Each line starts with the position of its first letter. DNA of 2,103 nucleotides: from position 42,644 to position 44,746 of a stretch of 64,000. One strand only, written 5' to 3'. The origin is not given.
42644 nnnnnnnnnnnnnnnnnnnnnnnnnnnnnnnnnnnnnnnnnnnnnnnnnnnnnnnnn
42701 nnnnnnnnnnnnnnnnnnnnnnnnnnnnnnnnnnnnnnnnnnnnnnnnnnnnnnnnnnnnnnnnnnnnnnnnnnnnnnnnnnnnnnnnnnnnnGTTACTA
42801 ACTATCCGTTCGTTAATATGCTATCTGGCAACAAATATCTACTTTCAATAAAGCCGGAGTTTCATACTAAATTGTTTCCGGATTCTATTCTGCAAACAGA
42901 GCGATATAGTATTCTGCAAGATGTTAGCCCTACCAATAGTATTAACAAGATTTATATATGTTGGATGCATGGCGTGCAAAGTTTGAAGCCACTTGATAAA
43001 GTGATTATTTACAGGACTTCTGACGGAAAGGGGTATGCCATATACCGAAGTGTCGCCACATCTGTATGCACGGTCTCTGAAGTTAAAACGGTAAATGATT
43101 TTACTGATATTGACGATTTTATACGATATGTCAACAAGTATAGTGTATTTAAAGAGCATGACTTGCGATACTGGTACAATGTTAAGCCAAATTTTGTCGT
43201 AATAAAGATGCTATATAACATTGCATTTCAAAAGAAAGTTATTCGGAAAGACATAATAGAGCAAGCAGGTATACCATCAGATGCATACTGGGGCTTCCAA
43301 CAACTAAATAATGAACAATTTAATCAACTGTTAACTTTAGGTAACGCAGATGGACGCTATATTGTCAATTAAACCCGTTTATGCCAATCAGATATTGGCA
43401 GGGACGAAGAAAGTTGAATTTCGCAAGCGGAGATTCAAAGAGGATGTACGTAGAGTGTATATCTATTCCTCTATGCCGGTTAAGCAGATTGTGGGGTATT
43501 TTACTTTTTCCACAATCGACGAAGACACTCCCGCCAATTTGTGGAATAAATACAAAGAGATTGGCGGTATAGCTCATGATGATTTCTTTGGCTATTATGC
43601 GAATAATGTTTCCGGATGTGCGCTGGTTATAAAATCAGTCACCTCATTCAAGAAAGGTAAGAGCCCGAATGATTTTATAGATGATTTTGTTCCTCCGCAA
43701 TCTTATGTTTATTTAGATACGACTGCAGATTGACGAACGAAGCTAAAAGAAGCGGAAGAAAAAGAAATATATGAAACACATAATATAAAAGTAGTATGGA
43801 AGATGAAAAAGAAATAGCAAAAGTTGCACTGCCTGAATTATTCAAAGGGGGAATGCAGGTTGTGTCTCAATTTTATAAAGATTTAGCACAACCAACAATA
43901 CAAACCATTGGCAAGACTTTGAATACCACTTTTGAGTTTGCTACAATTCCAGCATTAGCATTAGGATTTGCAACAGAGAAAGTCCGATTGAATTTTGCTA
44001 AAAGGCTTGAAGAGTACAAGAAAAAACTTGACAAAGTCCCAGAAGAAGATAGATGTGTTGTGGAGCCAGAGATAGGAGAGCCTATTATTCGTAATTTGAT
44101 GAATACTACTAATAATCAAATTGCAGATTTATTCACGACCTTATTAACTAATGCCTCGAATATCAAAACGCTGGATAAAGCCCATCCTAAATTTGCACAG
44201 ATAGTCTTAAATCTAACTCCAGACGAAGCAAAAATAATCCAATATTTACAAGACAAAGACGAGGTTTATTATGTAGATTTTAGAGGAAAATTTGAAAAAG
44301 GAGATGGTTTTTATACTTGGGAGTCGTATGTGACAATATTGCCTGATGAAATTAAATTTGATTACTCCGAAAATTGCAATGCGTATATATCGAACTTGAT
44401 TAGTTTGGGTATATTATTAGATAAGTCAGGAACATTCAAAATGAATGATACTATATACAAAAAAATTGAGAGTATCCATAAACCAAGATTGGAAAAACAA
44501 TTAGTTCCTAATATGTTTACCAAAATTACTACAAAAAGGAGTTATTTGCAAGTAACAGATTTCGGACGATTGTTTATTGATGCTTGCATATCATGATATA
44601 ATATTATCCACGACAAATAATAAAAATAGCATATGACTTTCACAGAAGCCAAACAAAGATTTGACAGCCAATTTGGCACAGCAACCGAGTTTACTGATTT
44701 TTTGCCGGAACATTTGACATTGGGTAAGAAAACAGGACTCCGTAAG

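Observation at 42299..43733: GNAT-(ASCH-like) fusion with an overlapping stand-alone ASCH gene: candidate new toxin-antitoxin or defence pair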

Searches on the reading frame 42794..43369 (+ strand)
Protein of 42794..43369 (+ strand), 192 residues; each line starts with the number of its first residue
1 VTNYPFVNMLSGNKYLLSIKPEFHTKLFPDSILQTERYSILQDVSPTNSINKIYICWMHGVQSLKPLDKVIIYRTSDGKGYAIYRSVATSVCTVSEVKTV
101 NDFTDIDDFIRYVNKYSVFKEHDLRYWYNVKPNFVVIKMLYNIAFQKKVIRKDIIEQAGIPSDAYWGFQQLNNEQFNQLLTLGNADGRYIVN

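Call 69: search_solved_structures(query=A3, max_evalue=10, show_alignments=2)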
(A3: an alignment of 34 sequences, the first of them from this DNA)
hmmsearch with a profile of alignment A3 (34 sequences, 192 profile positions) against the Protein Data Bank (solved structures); distinct sequences matched with E-value up to 10: 2.
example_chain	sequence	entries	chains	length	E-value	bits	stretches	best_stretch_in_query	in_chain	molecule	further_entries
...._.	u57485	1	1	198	0.44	13.3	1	38-77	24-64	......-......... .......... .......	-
5zoh_A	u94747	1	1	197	0.47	13.2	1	38-77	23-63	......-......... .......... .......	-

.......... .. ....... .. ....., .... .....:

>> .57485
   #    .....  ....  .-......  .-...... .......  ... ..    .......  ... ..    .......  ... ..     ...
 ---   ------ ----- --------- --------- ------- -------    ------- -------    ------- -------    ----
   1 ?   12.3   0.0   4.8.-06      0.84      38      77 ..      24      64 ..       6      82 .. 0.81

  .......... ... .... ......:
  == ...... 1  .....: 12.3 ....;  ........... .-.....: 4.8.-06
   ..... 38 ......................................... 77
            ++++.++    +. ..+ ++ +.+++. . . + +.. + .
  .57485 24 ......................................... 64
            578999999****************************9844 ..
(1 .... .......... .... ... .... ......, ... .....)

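Call 76: predict_structure(alignment_id=A3)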
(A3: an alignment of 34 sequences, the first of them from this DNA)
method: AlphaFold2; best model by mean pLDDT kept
length: 192 residues; sequences in the alignment: 34
mean_pLDDT: 88.3   pTM: 0.85
mean pLDDT of the five models: 88.3, 86.9, 85.6, 84.6, 83.9
residues with pLDDT >= 90: 138; 70-90: 28; 50-70: 21; < 50: 5
segments of 3 or more residues with pLDDT < 50: none
pLDDT, mean of each block of 10 residues (from residue 1): 60 94 87 60 60 94 96 94 95 96 96 91 92 92 93 98 96 96 90 79
secondary structure, 60 per line:
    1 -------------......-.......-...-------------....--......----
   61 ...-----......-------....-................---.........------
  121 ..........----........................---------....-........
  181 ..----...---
elements in order: E14-19 H21-27 H45-48 E51-56 E69-74 H82-85 E87-99 H106-114 H121-130 E135-150 H151-158 E168-171 H173-182

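Call 78: fold_search(model_id=the predicted structure, library=pdb)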
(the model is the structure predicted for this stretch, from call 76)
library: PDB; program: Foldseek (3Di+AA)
matches with E <= 10: 356; with E <= 0.001: 17
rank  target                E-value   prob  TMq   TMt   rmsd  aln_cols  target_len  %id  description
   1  5y6b_B                1.3e-06  1.00  0.57  0.74   3.5       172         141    9  Crystal structure of ZmASCH Y47F mutant protein from Zymomonas mobilis (released 2018-07-18)
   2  5y6c_A                1.8e-06  1.00  0.54  0.71   4.1       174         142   11  Crystal structure of ZmASCH S128A mutant protein from Zymomonas mobilis (released 2018-07-18)
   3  5y6b_A                2.7e-06  1.00  0.56  0.71   4.1       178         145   10  Crystal structure of ZmASCH Y47F mutant protein from Zymomonas mobilis (released 2018-07-18)
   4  5guq_A                3.9e-06  1.00  0.55  0.70   3.9       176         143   11  Crystal structure of ASCH from Zymomonas mobilis (released 2017-08-30)
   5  5guq_C                9.4e-06  1.00  0.55  0.69   3.8       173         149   10  Crystal structure of ASCH from Zymomonas mobilis (released 2017-08-30)
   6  5gus_A                1.0e-05  1.00  0.55  0.71   4.0       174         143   10  Crystal structure of ASCH domain from Zymomonas mobilis (released 2017-08-30)
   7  5gus_B                1.6e-05  1.00  0.53  0.69   4.2       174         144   11  Crystal structure of ASCH domain from Zymomonas mobilis (released 2017-08-30)
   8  2ar1                  1.9e-05  1.00  0.51  0.62   6.9       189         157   11  Structure of Hypothetical protein from Leishmania major (released 2005-08-30)
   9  5y6b_D                2.0e-05  1.00  0.56  0.74   3.7       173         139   10  Crystal structure of ZmASCH Y47F mutant protein from Zymomonas mobilis (released 2018-07-18)
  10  5j3e_B                4.3e-05  1.00  0.48  0.53   6.1       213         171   10  Crystal Structure of Human THYN1 protein in complex with 5-methylcytosine containing DNA (released 2016-04-20)
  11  1zce                  8.0e-05  1.00  0.49  0.62   9.4       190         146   10  X-Ray Crystal Structure of Protein Atu2648 from Agrobacterium tumefaciens. Northeast Structural Genomics Consortium Targ (released 2005-04-19)
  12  5j3e_A                1.2e-04  1.00  0.46  0.50   7.5       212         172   10  Crystal Structure of Human THYN1 protein in complex with 5-methylcytosine containing DNA (released 2016-04-20)
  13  2g2x_A                3.6e-04  1.00  0.47  0.58   7.1       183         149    9  X-Ray Crystal Structure Protein Q88CH6 from Pseudomonas putida. Northeast Structural Genomics Consortium Target PpR72. (released 2006-03-14)
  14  2gbs_MODEL_1_A        5.0e-04  1.00  0.47  0.59   4.8       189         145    9  NMR structure of Rpa0253 from Rhodopseudomonas palustris. Northeast structural genomics consortium target RpR3 (released 2006-04-11)
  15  6p0g_A                5.0e-04  1.00  0.46  0.50   8.3       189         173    8  N-terminal domain of Thermococcus Gammatolerans McrB bound to m5C DNA (released 2019-12-18)
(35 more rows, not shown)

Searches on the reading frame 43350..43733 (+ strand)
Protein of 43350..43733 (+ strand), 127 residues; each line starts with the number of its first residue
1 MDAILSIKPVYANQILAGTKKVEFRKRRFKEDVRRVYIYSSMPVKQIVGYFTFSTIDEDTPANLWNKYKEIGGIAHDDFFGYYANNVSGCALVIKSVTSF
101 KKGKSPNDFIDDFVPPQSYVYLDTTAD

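Call 3: search_protein_families(library=pfam, proteins=[window:43350-43733:+], max_evalue=0.1)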
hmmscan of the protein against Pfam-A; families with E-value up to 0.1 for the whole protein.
window:43350-43733:+ (127 aa): 1 family
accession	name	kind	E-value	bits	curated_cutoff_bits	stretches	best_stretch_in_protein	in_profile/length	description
PF04266.20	ASCH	-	0.001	20.2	21.2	1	5-56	1-53/103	ASCH domain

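Call 4: search_protein_families(library=padloc, proteins=[window:43350-43733:+], max_evalue=0.1)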
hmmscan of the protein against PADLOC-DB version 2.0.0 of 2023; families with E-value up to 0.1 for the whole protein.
window:43350-43733:+ (127 aa): 3 families
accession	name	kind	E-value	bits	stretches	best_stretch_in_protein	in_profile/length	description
PDLC04425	PDC-M11B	-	1.6e-46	156.1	1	1-125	1-125/132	-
PDLC04424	PDC-M11B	-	1.3e-44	149.6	1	1-125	8-132/142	-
PDLC04423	PDC-M11B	-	4.5e-31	106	1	5-123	1-119/164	-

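Call 6: search_protein_families(library=ncbifam, proteins=[window:43350-43733:+], max_evalue=1)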
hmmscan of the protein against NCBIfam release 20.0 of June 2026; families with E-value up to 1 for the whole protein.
window:43350-43733:+ (127 aa): 1 family
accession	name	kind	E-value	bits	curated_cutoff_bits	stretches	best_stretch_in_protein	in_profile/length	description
NF008917.0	PRK12279.1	equivalog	5.6e-10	38.9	526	1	4-107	192-296/311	50S ribosomal protein L22/unknown domain fusion protein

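Call 7: search_protein_families(library=phrogs, proteins=[window:43350-43733:+], max_evalue=0.1)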
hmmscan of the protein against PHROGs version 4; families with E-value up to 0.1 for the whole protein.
window:43350-43733:+ (127 aa): 3 families
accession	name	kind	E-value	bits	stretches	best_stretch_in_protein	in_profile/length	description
phrog_3136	-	unknown function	2.7e-39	135.3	1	1-124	3-127/134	-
phrog_11553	-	unknown function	1.9e-17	64.5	1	2-122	137-261/278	-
phrog_3193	-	unknown function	0.063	13.8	0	4-29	87-112/269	-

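Call 11: search_solved_structures(query=window:43350-43733:+, max_evalue=10, show_alignments=3)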
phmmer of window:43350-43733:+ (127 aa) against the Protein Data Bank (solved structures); distinct sequences matched with E-value up to 10: 5.
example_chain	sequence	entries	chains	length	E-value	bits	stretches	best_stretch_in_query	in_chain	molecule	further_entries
5gus_A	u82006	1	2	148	2.6e-10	43.6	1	2-122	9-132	Helix-turn-helix domain-containing protein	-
5guq_A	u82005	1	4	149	2.7e-10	43.6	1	2-122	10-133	Helix-turn-helix domain-containing protein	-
5y6c_A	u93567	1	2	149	5.8e-10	42.5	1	2-121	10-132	Helix-turn-helix domain-containing protein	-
5y6b_A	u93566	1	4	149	9.9e-10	41.8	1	2-122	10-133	Helix-turn-helix domain-containing protein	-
5iuc_A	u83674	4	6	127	1.2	12.4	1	7-77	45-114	Platelet binding protein GspB | Platelet binding protein GspB - Siglec domain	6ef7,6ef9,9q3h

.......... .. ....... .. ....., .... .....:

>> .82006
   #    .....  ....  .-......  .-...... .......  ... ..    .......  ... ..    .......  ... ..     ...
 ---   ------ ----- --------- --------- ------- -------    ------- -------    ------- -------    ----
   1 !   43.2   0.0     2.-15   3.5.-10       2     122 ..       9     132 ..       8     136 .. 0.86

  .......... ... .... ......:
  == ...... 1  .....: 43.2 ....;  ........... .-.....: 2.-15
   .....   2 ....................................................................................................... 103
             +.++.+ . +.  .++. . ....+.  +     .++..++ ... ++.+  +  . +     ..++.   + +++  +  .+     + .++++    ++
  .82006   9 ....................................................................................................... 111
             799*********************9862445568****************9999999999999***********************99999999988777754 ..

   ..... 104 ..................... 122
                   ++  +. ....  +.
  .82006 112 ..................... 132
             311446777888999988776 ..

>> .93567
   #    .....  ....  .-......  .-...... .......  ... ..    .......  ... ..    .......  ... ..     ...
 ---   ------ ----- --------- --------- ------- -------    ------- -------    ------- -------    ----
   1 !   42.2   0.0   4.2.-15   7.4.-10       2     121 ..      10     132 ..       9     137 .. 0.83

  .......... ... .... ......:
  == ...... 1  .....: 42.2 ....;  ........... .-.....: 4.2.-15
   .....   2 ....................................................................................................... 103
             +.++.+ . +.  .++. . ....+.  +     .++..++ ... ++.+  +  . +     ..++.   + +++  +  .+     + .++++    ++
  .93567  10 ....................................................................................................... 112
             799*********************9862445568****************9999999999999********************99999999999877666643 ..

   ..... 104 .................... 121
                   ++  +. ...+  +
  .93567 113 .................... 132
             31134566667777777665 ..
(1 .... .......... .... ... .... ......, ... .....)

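Call 14: find_homologous_proteins(query=window:43350-43733:+)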
Query window:43350-43733:+ (127 aa): 89 proteins with E <= 0.001 among 94 candidates.
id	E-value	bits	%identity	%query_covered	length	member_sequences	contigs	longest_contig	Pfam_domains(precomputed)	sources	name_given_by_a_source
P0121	1.7e-77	275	97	100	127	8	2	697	-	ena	-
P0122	6.9e-77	273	96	100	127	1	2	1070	-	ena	-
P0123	4.2e-70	251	88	100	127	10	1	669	-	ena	-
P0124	2.4e-68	246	87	100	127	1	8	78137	-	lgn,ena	-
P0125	1.6e-67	243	85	99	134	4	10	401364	-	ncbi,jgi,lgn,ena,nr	ncbi:MAG: hypothetical protein E7074_01885 [Bacteroidales bacterium]|jgi:predicted transcriptional r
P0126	1.8e-67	243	85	100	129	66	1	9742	-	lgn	-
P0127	3.5e-66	239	84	100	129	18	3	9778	-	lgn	-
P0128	4.3e-66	238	83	100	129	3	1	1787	-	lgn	-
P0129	7.9e-66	238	85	97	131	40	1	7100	-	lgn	-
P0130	1.4e-64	234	84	97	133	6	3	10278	-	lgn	-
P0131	1.5e-64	234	80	100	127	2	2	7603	-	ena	-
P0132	5.5e-64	232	83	97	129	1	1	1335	-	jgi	jgi:predicted transcriptional regulator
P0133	5.6e-64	232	83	97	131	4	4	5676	-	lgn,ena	-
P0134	6.9e-64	231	81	99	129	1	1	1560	-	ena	-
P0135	1.5e-63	230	81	99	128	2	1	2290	-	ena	-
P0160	1.4e-41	159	59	96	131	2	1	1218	PF04266.21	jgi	jgi:predicted transcriptional regulator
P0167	1.2e-38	150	55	99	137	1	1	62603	PF04266.21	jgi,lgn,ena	-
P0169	1.1e-37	147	58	95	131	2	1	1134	PF04266.21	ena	-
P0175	1.6e-33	133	54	95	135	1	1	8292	PF04266.21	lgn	-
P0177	2.2e-31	126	52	94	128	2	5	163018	-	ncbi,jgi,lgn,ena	jgi:predicted transcriptional regulator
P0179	3.8e-30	122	48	96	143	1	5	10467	PF04266.21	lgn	-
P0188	1.4e-14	72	36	94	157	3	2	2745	PF04266.21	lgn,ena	-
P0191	8.7e-13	66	34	94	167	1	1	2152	PF04266.21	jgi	jgi:predicted transcriptional regulator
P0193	4.4e-12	64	34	94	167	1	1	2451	PF04266.21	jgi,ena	-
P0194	5.0e-12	64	34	94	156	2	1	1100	PF04266.21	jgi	jgi:predicted transcriptional regulator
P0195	6.0e-12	64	36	94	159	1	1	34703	PF04266.21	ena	-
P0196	1.5e-11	62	34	94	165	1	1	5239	PF04266.21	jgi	jgi:predicted transcriptional regulator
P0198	3.9e-11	61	34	94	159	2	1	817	PF04266.21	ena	-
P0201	5.1e-10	57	34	94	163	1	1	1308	PF04266.21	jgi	jgi:predicted transcriptional regulator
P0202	5.3e-10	57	34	94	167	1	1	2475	PF04266.21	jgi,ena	-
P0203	6.1e-10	57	37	94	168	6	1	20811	PF04266.21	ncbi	-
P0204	6.4e-10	57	33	94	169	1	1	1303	PF04266.21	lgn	-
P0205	8.6e-10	57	34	94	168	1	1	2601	PF04266.21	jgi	jgi:predicted transcriptional regulator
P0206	2.4e-9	55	34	94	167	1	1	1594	PF04266.21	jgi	jgi:predicted transcriptional regulator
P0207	2.8e-9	55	34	94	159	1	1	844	PF04266.21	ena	-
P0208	3.4e-9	55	32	91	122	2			PF04266.21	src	-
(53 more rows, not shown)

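Call 63: find_encoding_contigs(protein=P0195, flank=4000, max_places=2)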
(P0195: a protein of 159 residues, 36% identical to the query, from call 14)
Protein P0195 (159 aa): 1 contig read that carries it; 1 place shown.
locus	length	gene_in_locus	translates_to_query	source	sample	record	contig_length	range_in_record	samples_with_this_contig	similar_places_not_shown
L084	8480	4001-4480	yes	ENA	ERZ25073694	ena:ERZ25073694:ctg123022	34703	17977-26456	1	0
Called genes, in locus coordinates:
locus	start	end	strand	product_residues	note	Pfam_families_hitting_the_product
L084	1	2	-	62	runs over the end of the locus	-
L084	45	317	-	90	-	-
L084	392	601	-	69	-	-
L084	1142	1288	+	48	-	-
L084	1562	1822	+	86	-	-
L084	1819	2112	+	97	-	-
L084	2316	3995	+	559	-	PF14280:DUF4365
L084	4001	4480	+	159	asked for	PF04266:ASCH (weak)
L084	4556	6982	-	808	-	-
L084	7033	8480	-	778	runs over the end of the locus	PF24407:HTH_upst_double_PIN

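Call 64: find_encoding_contigs(protein=P0177, flank=4000, max_places=2)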
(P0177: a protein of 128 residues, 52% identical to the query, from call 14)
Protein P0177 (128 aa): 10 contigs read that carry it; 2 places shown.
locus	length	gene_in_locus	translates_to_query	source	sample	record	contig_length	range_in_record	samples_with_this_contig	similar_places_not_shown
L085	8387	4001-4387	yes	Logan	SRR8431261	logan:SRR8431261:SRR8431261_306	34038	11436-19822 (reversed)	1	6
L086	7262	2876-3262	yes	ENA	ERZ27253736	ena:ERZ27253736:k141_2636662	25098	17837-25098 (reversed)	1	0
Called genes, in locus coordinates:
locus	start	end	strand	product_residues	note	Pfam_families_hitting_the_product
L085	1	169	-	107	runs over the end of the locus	PF01906:YbjQ_1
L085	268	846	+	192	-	PF00255:GSHPx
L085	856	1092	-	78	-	PF06902:Fer4_19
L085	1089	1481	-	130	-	PF02566:OsmC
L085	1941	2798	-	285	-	PF20720:nSTAND3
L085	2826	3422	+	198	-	-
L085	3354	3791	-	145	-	PF13470:PIN_3 (weak)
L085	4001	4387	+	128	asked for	-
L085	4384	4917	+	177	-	PF13207:AAA_17, PF13238:AAA_18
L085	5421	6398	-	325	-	PF05593:RHS_repeat (faint)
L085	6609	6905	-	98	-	-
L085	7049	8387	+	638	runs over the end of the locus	PF13585:CHU_C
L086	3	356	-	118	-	?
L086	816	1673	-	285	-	PF20720:nSTAND3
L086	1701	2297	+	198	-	-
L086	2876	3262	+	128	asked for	-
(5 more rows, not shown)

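Call 65: find_encoding_contigs(protein=P0167, flank=4000, max_places=2)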
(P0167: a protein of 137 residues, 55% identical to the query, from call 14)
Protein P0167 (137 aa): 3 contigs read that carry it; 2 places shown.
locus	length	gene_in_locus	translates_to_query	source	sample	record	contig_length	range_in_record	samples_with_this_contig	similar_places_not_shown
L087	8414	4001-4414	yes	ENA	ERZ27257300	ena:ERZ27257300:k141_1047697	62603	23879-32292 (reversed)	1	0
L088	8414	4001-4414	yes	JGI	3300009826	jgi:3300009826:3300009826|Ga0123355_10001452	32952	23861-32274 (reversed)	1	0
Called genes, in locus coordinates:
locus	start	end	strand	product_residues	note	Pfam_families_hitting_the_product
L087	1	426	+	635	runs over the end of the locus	PF01642:MM_CoA_mutase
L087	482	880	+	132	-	-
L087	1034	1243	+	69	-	PF13560:HTH_31 (weak), PF01381:HTH_3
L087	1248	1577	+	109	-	PF13657:Couple_hipA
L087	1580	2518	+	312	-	PF07804:HipA_C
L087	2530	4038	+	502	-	-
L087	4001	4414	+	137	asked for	PF04266:ASCH (weak)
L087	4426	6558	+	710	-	PF01642:MM_CoA_mutase, PF02310:B12-binding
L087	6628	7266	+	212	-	-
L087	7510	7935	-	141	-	PF13648:Lipocalin_4 (weak)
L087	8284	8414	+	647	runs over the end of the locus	PF02824:TGS, PF07973:tRNA_SAD, PF00587:tRNA-synt_2b, PF03129:HGTP_anticodon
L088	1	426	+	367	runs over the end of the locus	PF01642:MM_CoA_mutase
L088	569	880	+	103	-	-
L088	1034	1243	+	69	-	PF13560:HTH_31 (weak), PF01381:HTH_3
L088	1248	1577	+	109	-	PF13657:Couple_hipA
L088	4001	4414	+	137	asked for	PF04266:ASCH (weak)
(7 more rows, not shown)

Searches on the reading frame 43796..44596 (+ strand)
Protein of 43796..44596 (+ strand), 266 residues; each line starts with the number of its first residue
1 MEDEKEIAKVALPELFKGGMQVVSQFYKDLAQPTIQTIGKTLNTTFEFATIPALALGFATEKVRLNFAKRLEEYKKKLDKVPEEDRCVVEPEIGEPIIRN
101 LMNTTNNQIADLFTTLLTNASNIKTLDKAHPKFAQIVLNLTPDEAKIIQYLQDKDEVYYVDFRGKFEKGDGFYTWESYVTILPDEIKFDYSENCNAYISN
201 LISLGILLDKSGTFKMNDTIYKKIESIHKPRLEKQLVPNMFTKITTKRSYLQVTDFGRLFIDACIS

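Call 3: search_protein_families(library=pfam, proteins=[window:43796-44596:+], max_evalue=0.1)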
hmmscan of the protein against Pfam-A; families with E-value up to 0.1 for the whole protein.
window:43796-44596:+ (266 aa): 2 families
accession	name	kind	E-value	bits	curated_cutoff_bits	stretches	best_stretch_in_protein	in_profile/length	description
PF14337.13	Abi_alpha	-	5.4e-38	131.4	29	1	68-264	3-196/196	Abortive infection alpha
PF10646.14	Germane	-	0.065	14.3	23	0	104-167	26-78/117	Sporulation and spore germination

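Call 4: search_protein_families(library=padloc, proteins=[window:43796-44596:+], max_evalue=0.1)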
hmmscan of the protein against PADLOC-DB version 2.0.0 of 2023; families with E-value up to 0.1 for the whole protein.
window:43796-44596:+ (266 aa): 4 families
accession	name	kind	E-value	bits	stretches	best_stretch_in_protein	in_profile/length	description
PDLC05024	PDC-S47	-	4.2e-84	280.2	1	15-265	8-261/265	-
PDLC05025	PDC-S47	-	1.4e-31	108.2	1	20-265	16-261/263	-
PDLC05026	PDC-S47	-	6e-23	79.7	1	75-265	62-254/257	-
PDLC04880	PDC-S05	-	0.0038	15.3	0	104-126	27-50/55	-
